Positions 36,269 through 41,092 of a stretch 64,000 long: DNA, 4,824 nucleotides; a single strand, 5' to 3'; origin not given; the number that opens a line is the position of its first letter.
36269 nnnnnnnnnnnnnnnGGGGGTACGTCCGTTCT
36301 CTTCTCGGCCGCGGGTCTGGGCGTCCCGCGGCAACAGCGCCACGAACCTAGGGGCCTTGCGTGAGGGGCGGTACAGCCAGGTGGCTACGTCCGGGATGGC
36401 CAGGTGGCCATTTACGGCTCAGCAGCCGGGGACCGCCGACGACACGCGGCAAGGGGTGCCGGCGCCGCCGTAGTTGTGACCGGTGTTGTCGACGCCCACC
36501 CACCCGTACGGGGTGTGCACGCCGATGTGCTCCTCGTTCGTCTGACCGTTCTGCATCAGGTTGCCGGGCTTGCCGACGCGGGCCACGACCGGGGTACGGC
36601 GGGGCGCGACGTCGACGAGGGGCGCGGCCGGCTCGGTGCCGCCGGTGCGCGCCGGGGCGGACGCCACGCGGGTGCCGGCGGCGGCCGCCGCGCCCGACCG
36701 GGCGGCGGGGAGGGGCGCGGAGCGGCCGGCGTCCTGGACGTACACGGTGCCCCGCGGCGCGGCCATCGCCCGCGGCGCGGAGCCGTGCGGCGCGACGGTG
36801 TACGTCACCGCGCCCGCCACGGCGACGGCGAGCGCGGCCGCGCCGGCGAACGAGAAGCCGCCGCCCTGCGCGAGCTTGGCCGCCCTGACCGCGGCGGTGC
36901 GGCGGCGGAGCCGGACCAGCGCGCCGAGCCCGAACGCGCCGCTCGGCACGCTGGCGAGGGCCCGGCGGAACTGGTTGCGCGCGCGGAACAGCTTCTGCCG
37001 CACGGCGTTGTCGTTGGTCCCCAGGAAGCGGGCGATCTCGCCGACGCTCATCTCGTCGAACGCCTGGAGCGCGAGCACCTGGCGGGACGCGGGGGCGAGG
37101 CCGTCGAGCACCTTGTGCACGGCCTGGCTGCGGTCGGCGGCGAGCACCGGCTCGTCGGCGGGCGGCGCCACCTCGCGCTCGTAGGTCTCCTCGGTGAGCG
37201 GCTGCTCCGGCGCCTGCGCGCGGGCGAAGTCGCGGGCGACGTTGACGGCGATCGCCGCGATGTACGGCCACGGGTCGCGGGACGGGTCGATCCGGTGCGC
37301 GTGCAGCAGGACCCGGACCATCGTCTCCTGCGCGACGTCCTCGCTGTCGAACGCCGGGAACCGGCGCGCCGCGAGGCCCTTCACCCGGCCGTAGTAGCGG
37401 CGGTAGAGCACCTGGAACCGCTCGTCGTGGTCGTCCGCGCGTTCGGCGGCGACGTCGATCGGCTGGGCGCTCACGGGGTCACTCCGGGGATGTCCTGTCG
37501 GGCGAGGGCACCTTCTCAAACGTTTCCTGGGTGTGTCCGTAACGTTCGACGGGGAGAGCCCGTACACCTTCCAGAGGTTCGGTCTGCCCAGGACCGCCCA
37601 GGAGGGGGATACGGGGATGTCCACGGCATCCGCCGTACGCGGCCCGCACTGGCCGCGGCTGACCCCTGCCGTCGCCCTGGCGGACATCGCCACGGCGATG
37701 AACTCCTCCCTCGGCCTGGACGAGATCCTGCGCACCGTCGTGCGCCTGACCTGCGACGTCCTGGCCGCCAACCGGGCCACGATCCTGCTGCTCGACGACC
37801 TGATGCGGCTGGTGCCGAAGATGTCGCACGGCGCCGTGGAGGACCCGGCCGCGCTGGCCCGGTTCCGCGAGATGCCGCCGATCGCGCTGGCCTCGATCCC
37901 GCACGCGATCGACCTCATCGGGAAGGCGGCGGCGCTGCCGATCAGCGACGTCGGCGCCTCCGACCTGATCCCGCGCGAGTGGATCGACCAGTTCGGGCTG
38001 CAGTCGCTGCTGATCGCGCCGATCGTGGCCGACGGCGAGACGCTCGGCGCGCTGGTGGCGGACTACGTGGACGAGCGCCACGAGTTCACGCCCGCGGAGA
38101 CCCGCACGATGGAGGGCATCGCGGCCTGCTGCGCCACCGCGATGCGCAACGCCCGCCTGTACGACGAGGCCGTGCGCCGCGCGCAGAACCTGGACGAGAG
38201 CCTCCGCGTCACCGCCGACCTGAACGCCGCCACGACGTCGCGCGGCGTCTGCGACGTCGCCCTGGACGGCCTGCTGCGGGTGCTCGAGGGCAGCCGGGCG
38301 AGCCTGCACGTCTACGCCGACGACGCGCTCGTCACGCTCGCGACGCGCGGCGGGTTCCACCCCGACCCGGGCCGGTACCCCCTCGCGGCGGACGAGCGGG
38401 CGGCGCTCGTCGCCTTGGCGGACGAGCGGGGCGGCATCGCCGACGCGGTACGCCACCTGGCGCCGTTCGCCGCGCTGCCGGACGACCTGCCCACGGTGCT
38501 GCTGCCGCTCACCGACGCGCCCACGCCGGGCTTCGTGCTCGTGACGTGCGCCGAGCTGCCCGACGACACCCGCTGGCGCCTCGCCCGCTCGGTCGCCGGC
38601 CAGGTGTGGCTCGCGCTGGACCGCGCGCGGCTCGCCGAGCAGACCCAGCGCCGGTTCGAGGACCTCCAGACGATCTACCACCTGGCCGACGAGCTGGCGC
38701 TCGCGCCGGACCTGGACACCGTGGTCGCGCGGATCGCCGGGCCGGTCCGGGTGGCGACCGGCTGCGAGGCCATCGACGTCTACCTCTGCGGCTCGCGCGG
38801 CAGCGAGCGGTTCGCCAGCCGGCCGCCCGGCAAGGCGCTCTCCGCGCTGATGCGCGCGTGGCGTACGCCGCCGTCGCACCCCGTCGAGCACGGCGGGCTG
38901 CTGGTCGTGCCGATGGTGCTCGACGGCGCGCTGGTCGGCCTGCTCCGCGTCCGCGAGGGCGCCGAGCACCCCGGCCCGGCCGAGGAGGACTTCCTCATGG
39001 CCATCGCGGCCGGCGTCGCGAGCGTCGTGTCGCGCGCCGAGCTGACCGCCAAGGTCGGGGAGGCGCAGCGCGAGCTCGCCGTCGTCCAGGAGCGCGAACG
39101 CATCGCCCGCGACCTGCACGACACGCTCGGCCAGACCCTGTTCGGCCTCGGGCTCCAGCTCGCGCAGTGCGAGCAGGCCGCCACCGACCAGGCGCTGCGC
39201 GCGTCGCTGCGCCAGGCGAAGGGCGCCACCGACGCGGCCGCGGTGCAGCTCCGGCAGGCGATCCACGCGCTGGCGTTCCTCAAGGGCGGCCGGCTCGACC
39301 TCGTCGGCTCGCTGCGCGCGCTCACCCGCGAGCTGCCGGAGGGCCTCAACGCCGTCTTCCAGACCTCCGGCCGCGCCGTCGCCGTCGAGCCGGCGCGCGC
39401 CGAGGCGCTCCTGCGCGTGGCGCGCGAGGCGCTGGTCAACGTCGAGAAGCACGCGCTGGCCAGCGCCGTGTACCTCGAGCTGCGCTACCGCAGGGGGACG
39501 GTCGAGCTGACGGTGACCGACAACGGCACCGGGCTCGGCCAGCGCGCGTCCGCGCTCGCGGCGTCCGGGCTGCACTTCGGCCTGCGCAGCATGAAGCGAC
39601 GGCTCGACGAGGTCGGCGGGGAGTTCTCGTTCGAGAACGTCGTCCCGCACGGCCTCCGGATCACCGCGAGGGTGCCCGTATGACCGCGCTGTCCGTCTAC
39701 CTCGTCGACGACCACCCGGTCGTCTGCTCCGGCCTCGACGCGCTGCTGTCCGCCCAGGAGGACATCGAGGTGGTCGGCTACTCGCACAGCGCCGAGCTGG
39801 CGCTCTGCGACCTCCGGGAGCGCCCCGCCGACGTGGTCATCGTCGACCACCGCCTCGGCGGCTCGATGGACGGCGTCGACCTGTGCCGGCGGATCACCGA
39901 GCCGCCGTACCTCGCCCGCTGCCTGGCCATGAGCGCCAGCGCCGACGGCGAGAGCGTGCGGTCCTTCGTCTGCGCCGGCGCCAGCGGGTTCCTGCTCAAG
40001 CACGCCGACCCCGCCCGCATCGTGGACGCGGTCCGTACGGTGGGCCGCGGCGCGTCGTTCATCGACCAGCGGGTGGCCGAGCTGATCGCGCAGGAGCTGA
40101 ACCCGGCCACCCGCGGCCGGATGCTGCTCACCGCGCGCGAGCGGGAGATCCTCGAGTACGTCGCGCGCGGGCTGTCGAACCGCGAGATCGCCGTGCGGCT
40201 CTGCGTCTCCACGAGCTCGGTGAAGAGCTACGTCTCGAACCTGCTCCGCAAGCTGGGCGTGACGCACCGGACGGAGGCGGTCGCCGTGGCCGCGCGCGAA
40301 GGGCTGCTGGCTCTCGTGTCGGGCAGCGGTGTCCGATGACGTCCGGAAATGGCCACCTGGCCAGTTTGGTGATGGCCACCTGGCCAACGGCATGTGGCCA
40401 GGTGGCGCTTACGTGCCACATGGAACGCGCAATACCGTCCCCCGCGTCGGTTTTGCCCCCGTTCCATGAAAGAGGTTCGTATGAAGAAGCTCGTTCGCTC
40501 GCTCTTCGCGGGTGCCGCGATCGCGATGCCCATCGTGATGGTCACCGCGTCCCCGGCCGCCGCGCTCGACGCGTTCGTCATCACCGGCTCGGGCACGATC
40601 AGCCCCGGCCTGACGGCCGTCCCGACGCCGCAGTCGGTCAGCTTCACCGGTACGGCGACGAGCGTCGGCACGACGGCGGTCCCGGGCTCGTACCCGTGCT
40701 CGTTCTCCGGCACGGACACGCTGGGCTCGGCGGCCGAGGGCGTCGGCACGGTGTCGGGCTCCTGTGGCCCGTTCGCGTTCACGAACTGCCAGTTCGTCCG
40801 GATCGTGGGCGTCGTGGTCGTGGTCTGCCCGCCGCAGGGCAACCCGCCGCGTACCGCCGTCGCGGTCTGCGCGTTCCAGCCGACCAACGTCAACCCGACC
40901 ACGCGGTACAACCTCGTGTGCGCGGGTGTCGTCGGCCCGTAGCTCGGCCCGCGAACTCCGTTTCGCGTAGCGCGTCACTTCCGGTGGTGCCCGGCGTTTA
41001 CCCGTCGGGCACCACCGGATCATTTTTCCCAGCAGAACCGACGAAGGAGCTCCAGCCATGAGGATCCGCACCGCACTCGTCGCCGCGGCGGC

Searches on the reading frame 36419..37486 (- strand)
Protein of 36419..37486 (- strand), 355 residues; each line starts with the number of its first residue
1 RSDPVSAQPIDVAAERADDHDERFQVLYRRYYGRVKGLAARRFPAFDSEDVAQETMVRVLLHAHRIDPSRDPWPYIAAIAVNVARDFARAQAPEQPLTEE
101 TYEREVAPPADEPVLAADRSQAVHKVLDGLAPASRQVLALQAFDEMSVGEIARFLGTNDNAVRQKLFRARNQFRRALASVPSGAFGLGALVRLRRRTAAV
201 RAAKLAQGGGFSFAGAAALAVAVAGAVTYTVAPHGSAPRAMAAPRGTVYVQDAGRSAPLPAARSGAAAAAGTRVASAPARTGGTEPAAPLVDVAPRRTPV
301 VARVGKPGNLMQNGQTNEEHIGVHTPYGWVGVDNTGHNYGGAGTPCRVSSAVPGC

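Call 42: search_protein_families(library=ncbifam, proteins=[window:36419-37486:-], max_evalue=0.01)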
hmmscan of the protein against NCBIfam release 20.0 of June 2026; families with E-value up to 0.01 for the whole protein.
window:36419-37486:- (355 aa): 74 families (the best 25 are shown)
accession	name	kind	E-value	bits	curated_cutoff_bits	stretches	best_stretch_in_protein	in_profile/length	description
NF058625.1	sigma_PG0214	equivalog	3.4e-20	72.4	130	1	47-177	30-161/170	GFO_1088 family ECF-type sigma factor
TIGR02937.1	sigma70-ECF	superfamily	4.7e-20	71.9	42.9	1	24-177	3-165/165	sigma-70 family RNA polymerase sigma factor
NF004113.0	PRK05602.1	equivalog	5.4e-17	62.1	208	1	18-180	41-204/211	RNA polymerase sigma factor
TIGR02985.1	Sig70_bacteroi1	subfamily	1.6e-16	61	126.4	1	23-177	2-162/162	RNA polymerase sigma-70 factor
TIGR02983.1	SigE-fam_strep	subfamily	7e-16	58.5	141.55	1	20-179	4-160/162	SigE family RNA polymerase sigma factor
TIGR02989.1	Sig-70_gvs1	subfamily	7.2e-16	58.5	124.55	1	24-174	3-155/158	RNA polymerase sigma-70 factor, Rhodopirellula/Verrucomicrobium family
NF009171.0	PRK12518.1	equivalog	2.4e-14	53.6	208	1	18-177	23-184/191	RNA polymerase sigma factor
TIGR02952.1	Sig70_famx2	equivalog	2.6e-13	50.2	206.45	1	15-176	3-169/170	ECF subfamily RNA polymerase sigma factor, BldN family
TIGR02950.1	SigM_subfam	subfamily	9.5e-13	48.3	147.95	1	48-175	27-156/159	RNA polymerase sigma factor, SigM family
NF009172.0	PRK12519.1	subfamily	9.7e-13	48.1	222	1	24-177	31-189/194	RNA polymerase sigma factor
NF007232.0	PRK09651.1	subfamily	1.2e-12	48.2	185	1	22-169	11-160/173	RNA polymerase sigma factor FecI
NF008888.0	PRK11922.1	equivalog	1.2e-12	48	204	1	12-178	20-197/231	RNA polymerase sigma factor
NF007227.0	PRK09645.1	subfamily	7.8e-12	45.4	202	1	22-178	13-171/177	sigma-70 family RNA polymerase sigma factor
NF041727.1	ECF_sigma_FecI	equivalog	1e-11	45.1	260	1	21-169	10-160/169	ferric citrate uptake sigma factor FecI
NF007223.0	PRK09641.1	equivalog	5e-11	42.8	209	1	47-178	44-185/187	RNA polymerase sigma factor SigW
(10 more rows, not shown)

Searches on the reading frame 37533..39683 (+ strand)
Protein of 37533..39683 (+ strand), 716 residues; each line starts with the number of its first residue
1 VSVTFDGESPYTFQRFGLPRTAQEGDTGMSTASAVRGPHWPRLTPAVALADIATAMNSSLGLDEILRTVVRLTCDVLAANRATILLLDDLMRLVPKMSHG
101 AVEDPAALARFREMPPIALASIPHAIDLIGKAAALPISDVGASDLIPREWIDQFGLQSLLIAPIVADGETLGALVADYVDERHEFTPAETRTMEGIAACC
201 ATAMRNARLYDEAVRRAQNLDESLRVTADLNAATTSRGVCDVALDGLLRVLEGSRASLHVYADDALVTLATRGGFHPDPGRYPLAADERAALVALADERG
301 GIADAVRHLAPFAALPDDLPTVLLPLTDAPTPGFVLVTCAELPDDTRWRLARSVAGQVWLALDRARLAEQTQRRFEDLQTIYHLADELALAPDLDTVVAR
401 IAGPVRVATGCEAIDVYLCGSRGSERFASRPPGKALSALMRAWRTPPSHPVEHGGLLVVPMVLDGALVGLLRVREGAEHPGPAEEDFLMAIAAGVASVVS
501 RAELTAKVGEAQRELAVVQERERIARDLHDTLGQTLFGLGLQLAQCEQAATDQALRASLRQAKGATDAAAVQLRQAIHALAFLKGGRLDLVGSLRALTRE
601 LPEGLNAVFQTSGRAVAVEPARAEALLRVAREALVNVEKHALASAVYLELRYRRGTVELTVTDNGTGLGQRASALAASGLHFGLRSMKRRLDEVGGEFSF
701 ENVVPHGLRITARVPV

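Call 12: search_protein_families(library=pfam, proteins=[window:37533-39683:+], max_evalue=0.01)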
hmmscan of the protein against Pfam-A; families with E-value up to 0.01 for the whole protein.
window:37533-39683:+ (716 aa): 6 families
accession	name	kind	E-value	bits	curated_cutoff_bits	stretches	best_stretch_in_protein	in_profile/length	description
PF01590.32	GAF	-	5e-15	56.6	22.4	1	62-203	2-132/133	GAF domain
PF13185.12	GAF_2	-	3.6e-13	50.3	28.6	1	61-204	3-135/136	GAF domain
PF07730.19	HisKA_3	-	1.2e-12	48.6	24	1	520-580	1-63/68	Histidine kinase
PF02518.31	HATPase_c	-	2.2e-08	35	26.4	1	623-715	3-108/111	Histidine kinase-, DNA gyrase B-, and HSP90-like ATPase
PF13492.12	GAF_3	-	2.2e-07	31.8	27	1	62-206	2-129/129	GAF domain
PF13581.12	HATPase_c_2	-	7.8e-05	23.1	27.4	1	598-668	5-79/127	Histidine kinase-like ATPase domain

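Call 97: search_solved_structures(query=window:37614-39683:+, max_evalue=0.001)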
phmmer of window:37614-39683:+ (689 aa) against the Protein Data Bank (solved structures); distinct sequences matched with E-value up to 0.001: 10.
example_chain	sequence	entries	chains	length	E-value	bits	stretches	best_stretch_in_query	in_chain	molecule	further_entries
3gig_A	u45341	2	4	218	6.5e-13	51.5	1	482-688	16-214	Sensor histidine kinase desK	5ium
7ssj_A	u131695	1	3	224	6.6e-13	51.4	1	481-688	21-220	Sensor histidine kinase DesK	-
3gie_A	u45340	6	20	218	8.4e-12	47.8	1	482-688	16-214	Sensor histidine kinase desK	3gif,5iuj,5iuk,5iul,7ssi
3ehf_A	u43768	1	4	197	1.4e-11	47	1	491-688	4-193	Sensor kinase (YocF protein)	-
3ehh_A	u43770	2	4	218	5.7e-11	45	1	482-688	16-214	Sensor kinase (YocF protein)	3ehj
3zxq_A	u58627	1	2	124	7.5e-06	28.1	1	577-681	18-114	HYPOXIA SENSOR HISTIDINE KINASE RESPONSE REGULATOR DOST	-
8sbm_A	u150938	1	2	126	2.4e-05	26.5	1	574-676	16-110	GAF domain-containing protein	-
3eea_A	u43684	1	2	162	4.7e-05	25.5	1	33-185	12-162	GAF domain/HD domain protein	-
3zxo_A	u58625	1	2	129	6.2e-05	25.1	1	574-675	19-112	REDOX SENSOR HISTIDINE KINASE RESPONSE REGULATOR DEVS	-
4gt8_A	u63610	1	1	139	0.00038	22.5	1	597-688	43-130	Sensor protein vraS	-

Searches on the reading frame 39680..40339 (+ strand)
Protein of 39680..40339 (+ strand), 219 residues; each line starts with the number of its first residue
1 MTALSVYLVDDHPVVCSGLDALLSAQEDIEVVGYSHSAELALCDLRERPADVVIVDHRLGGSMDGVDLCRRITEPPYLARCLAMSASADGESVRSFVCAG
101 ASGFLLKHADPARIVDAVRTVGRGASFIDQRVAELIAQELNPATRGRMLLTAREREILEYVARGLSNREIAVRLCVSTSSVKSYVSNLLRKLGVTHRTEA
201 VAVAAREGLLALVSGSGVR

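Call 12: search_protein_families(library=pfam, proteins=[window:39680-40339:+], max_evalue=0.01)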
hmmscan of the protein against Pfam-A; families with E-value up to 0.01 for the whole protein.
window:39680-40339:+ (219 aa): 8 families
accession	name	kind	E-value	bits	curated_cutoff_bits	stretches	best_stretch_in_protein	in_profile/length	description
PF00196.25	GerE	-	1.5e-19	69.8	23.5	1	149-204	2-57/57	Bacterial regulatory proteins, luxR family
PF00072.30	Response_reg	-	4.2e-19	69.2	30.2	1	6-119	1-111/111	Response regulator receiver domain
PF08281.18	Sigma70_r4_2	-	7e-06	26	25.7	1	150-192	11-54/54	Sigma-70, region 4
PF13936.12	HTH_38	-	7.3e-05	22.9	27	1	150-181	5-37/44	Helix-turn-helix domain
PF13384.12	HTH_23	-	0.0011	19.1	24.6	1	155-186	8-39/50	Homeodomain-like domain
PF23198.2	PDE8A_N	-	0.0021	18.4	29.6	1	35-74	40-79/147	PDE8A-like, N-terminal domain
PF13412.12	HTH_24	-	0.0025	17.8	21.9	1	153-190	4-43/48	Winged helix-turn-helix DNA-binding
PF04545.22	Sigma70_r4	-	0.0032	17.4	24.1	1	150-192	5-48/50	Sigma-70, region 4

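Call 98: search_solved_structures(query=window:39680-40339:+, max_evalue=1e-10)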
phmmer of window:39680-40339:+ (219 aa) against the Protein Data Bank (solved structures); distinct sequences matched with E-value up to 1e-10: 16.
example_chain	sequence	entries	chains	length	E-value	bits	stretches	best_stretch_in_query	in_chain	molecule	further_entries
3c3w_A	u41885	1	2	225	9.3e-32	113.7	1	5-204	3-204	TWO COMPONENT TRANSCRIPTIONAL REGULATORY PROTEIN DEVR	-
5hev_A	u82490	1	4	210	5.1e-29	104.8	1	4-210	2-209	Response regulator protein VraR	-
7ve6_A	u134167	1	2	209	7.6e-29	104.2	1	4-209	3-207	Response regulator protein VraR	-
4gvp_A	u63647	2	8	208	1e-28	103.8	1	4-209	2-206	Response regulator protein vraR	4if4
4yn8_A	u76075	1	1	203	3.1e-26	95.7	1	3-208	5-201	Response regulator ChrA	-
1a04_A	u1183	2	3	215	1.3e-25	93.7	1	5-203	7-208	NITRATE/NITRITE RESPONSE REGULATOR PROTEIN NARL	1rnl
4ldz_A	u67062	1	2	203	1.9e-21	80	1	3-208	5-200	Transcriptional regulatory protein DesR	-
4zmr_A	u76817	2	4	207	6.7e-16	62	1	5-209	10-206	Response regulator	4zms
4hye_A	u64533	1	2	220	9.3e-16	61.5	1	5-209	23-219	Response regulator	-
3cz5_A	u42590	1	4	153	1.2e-12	51.4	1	5-141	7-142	Two-component response regulator, LuxR family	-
6eo2_A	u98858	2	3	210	1.6e-12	51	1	3-196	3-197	Transcriptional regulatory protein RcsB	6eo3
5vxn_A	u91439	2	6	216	1.6e-12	50.9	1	3-196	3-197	Transcriptional regulatory protein RcsB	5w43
5o8y_A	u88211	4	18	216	1.7e-12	50.9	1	3-196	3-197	Transcriptional regulatory protein RcsB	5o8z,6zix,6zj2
5f64_A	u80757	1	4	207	1.7e-12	50.9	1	3-195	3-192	Positive transcription regulator EvgA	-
8zwn_A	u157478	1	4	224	4.7e-12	49.4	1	4-195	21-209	DNA-binding transcriptional activator EvgA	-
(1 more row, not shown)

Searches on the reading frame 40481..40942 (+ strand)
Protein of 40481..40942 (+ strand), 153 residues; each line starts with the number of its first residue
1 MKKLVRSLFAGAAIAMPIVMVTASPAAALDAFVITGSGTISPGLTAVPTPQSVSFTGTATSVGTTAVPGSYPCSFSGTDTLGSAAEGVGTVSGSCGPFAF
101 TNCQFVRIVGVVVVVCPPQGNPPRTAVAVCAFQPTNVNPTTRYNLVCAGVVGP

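Call 4: search_protein_families(library=pfam, proteins=[window:40481-40942:+], max_evalue=1)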
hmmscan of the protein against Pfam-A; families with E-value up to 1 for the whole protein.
window:40481-40942:+ (153 aa): 1 family
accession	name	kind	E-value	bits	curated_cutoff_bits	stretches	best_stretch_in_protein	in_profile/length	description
PF00444.23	Ribosomal_L36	-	0.065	13.8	26.1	1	102-117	13-28/38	Ribosomal protein L36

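Call 5: search_protein_families(library=ncbifam, proteins=[window:40481-40942:+], max_evalue=1)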
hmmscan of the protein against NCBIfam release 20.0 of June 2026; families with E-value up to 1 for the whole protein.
window:40481-40942:+ (153 aa): 0 families

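Call 93: search_dna_similar(query=window:40481-40942:+, collection=plasmids, mode=protein, max_evalue=0.001, max_rows=10)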
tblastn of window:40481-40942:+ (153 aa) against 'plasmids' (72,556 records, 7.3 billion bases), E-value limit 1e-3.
No match.

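Call 104: find_related_loci(query=A6, collection=metagenome_contigs, flank=10000)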
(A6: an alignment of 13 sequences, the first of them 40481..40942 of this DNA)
Query A6 (153 aa) in metagenome_contigs; peptide patterns used: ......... (x = any residue, [..] = any of these).
67 stretches matched a pattern; 12 encode a relative of the query (tblastn E <= 1e-3); 12 distinct loci.
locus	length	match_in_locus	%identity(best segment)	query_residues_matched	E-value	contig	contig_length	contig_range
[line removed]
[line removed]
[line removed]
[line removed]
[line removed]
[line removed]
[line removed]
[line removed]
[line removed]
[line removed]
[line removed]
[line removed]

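Call 108: search_protein_families(library=pfam, proteins=[L024:7-1371:+, L024:1387-2259:+, L024:3856-4296:+, L024:4380-5006:-, L024:5073-6593:-, L024:6942-8159:+, L024:8159-9115:+, L024:9139-10515:+, L024:10502-12103:+, L024:11962-13155:-], max_evalue=0.001)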
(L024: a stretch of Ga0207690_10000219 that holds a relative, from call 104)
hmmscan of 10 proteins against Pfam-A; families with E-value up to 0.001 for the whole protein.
L024:7-1371:+ (454 aa): 1 family
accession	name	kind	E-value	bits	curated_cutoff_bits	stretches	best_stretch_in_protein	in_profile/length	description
PF01808.24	AICARFT_IMPCHas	-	4.6e-114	381.5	25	1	71-387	1-310/311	AICARFT/IMPCHase bienzyme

L024:1387-2259:+ (290 aa): 2 families
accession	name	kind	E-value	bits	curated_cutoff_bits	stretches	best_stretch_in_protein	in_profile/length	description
PF02882.25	THF_DHG_CYH_C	-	3e-48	163.6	27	1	126-286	1-159/160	Tetrahydrofolate dehydrogenase/cyclohydrolase, NAD(P)-binding domain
PF00763.28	THF_DHG_CYH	-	1.5e-28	99.8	32.8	1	9-123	2-115/115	Tetrahydrofolate dehydrogenase/cyclohydrolase, catalytic domain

L024:3856-4296:+ (146 aa): 0 families

L024:4380-5006:- (208 aa): 3 families
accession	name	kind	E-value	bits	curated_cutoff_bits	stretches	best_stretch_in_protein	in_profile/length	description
PF00498.31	FHA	-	6.6e-18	65.3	20.7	1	22-86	1-67/67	FHA domain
PF16697.10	Yop-YscD_cpl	-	1.5e-11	44.9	33.2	1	10-89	7-87/94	Inner membrane component of T3SS, cytoplasmic domain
PF00196.25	GerE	-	8e-06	25.8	23.5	1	116-170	3-47/57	Bacterial regulatory proteins, luxR family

L024:5073-6593:- (506 aa): 0 families

L024:6942-8159:+ (405 aa): 1 family
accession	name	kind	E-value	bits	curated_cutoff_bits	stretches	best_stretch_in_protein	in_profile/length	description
PF00180.25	Iso_dh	-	4.4e-104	348.9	27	1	43-396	2-348/348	Isocitrate/isopropylmalate dehydrogenase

L024:8159-9115:+ (318 aa): 2 families
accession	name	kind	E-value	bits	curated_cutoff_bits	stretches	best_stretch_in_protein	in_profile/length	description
PF00056.29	Ldh_1_N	-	1.7e-35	122.5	27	1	6-151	2-141/141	lactate/malate dehydrogenase, NAD binding domain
PF02866.23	Ldh_1_C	-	1.4e-27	97.2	22.6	1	156-313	3-168/174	lactate/malate dehydrogenase, alpha/beta C-terminal domain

L024:9139-10515:+ (458 aa): 3 families
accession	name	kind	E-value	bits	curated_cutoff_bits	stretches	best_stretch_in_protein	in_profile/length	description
PF01595.25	CNNM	-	3.5e-45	154.3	28.4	1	30-213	2-173/181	Cyclin M transmembrane N-terminal domain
PF03471.22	CorC_HlyC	-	1.5e-23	83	27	1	370-445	3-80/81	Transporter associated domain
PF00571.33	CBS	-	5.9e-15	55.8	24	2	299-353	1-56/57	CBS domain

L024:10502-12103:+ (533 aa): 2 families
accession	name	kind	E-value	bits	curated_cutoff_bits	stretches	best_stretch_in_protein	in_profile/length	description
PF13563.12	2_5_RNA_ligase2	-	8.7e-26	91.2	27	1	359-502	2-148/152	2'-5' RNA ligase superfamily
PF02834.22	LigT_PEase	-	3.1e-13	50.1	23.3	1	356-426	1-78/87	LigT like Phosphoesterase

L024:11962-13155:- (397 aa): 0 families
